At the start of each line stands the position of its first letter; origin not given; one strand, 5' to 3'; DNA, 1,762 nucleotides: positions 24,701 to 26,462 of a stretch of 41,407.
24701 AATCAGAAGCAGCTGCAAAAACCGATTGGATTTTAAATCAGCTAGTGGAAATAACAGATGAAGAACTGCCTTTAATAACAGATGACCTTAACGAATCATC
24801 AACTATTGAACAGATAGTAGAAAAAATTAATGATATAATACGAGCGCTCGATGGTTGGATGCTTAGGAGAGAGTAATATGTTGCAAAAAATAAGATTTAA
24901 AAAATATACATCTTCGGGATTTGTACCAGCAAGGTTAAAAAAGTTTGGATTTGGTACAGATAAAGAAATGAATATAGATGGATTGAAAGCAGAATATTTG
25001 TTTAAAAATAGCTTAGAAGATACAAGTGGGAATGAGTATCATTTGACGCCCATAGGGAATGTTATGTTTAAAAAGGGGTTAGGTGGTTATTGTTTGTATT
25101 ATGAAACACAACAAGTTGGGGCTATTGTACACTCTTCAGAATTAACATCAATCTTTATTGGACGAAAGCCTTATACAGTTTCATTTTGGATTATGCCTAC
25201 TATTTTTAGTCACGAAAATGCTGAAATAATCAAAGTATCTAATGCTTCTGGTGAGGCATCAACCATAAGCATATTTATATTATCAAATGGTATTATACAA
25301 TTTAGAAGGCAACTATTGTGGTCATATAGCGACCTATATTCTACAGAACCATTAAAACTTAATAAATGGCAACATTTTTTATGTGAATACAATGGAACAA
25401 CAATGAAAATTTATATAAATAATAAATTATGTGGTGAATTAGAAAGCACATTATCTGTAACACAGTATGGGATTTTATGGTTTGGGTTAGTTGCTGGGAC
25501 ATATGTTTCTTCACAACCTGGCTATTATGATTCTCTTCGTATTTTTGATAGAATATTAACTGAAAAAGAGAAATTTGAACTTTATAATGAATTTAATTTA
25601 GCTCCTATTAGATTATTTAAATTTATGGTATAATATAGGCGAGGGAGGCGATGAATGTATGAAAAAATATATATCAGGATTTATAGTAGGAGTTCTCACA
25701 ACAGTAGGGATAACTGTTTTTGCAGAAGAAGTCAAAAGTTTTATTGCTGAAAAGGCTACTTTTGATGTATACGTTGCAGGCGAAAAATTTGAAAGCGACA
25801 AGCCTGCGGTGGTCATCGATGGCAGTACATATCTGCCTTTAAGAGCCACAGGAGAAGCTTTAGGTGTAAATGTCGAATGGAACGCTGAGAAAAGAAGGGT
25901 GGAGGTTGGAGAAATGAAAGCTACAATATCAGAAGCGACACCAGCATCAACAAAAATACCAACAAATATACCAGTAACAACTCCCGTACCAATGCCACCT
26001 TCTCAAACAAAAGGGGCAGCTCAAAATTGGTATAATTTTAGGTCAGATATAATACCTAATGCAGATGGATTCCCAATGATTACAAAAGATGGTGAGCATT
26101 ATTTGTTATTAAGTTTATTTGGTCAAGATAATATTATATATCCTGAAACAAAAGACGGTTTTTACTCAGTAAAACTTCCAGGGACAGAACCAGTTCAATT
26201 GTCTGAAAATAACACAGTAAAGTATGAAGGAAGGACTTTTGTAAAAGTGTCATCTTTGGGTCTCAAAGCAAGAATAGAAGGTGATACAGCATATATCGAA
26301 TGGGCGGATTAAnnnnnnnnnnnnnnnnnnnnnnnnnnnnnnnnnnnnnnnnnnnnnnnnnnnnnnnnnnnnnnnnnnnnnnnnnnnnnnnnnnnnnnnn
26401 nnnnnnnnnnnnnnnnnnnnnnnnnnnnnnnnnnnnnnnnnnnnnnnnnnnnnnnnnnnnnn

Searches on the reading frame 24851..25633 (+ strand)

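Call 33: search_protein_families(library=pfam, proteins=[window:24851-25633:+], max_evalue=0.01)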
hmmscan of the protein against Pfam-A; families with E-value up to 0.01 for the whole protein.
window:24851-25633:+ (260 aa): 2 families
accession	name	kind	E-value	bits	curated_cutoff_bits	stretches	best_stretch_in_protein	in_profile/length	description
PF13385.13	Laminin_G_3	-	1.7e-15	57.9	27.6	1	104-240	15-149/151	Concanavalin A-like lectin/glucanases superfamily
PF07953.20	Toxin_R_bind_N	-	0.0057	16.8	23.8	1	52-234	1-189/191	Clostridium neurotoxin, N-terminal receptor binding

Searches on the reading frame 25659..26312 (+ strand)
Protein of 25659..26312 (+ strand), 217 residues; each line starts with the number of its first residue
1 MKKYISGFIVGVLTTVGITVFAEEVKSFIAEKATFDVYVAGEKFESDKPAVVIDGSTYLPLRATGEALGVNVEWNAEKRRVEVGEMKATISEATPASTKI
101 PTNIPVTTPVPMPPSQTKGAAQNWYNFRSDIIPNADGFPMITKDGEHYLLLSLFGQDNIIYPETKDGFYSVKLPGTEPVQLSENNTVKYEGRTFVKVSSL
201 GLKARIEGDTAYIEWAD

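Call 33: search_protein_families(library=pfam, proteins=[window:25659-26312:+], max_evalue=0.01)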
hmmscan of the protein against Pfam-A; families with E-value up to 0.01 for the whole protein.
window:25659-26312:+ (217 aa): 2 families
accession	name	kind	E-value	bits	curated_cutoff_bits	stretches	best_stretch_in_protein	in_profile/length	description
PF07833.16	Cu_amine_oxidN1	-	6.9e-13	48.9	24.2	1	39-100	2-62/108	Copper amine oxidase N-terminal domain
PF11240.13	DUF3042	-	0.0056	17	25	1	1-19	1-19/54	Protein of unknown function (DUF3042)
